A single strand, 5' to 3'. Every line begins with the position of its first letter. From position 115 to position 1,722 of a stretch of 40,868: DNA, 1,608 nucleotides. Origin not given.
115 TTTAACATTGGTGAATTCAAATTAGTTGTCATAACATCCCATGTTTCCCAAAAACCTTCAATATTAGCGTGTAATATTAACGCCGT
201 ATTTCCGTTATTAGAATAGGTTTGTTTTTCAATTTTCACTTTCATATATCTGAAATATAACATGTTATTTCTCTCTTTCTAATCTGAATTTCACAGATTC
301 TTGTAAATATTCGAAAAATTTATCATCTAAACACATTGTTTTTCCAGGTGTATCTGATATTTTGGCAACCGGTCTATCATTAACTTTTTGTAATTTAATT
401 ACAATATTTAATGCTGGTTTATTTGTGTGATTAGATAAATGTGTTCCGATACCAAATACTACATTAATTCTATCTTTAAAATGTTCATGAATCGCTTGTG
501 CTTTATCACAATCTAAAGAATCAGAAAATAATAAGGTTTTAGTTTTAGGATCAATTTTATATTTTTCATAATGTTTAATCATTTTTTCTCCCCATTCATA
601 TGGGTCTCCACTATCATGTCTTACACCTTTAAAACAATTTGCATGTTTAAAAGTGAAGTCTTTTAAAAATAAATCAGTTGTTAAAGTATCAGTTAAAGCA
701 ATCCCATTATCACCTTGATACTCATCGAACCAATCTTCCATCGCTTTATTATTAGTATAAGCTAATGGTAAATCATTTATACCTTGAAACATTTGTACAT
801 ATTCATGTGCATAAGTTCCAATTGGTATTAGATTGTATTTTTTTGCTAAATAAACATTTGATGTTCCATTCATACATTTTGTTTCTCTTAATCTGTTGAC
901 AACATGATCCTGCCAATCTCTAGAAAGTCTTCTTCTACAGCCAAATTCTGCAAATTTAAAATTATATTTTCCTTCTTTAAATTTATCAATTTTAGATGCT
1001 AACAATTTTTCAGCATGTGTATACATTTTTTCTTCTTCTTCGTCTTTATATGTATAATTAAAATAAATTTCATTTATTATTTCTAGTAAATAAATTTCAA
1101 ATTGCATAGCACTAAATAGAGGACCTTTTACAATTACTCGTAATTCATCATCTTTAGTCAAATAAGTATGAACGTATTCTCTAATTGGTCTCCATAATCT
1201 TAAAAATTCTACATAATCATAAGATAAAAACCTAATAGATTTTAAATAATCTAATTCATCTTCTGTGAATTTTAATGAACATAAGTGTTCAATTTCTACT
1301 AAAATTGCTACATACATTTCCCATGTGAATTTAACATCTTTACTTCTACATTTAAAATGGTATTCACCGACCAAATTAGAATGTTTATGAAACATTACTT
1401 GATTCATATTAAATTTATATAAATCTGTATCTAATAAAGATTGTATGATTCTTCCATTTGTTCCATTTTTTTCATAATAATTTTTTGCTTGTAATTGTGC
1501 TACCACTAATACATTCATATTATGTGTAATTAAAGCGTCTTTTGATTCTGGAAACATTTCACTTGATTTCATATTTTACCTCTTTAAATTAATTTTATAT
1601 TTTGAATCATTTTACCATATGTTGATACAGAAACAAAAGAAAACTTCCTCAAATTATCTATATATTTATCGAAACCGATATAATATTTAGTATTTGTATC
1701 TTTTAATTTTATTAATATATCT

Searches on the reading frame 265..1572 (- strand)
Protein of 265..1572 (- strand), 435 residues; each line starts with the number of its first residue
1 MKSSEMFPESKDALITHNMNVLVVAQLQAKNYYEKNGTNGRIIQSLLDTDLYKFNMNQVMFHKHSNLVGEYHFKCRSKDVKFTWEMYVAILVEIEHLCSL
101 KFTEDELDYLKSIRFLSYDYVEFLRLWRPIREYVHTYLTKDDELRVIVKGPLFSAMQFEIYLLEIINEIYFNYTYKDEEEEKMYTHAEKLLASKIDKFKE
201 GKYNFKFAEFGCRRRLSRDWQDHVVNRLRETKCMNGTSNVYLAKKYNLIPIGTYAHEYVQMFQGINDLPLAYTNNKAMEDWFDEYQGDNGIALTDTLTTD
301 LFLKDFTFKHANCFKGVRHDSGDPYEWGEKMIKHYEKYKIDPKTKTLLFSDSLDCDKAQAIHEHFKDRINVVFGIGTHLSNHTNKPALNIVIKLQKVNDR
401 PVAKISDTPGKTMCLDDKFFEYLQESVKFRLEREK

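Call 26: find_encoding_contigs(protein=window:265-1572:-, flank=10000, max_places=2)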
Protein window:265-1572:- (435 aa): no gene with exactly this product is on record in the collection.

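Call 74: search_protein_families(library=phrogs, proteins=[window:265-1572:-], max_evalue=0.001)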
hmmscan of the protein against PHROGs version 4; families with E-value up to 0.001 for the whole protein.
window:265-1572:- (435 aa): 1 family
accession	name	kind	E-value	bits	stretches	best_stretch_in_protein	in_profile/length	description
phrog_448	-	other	1.7e-19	71.1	1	42-411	12-432/500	nicotinamide phosphoribosyl transferase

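Call 89: search_protein_families(library=pfam, proteins=[window:265-1572:-], max_evalue=0.01)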
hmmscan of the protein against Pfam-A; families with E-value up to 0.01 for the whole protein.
window:265-1572:- (435 aa): 2 families
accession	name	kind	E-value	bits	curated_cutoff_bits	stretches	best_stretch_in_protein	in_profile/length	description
PF04095.22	NAPRTase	-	2.3e-70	237.5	20.8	1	205-426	1-234/239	Nicotinate phosphoribosyltransferase (NAPRTase) family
PF17767.7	NAPRTase_N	-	1.2e-25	90.7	32.6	1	47-167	1-125/125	Nicotinate phosphoribosyltransferase (NAPRTase) N-terminal domain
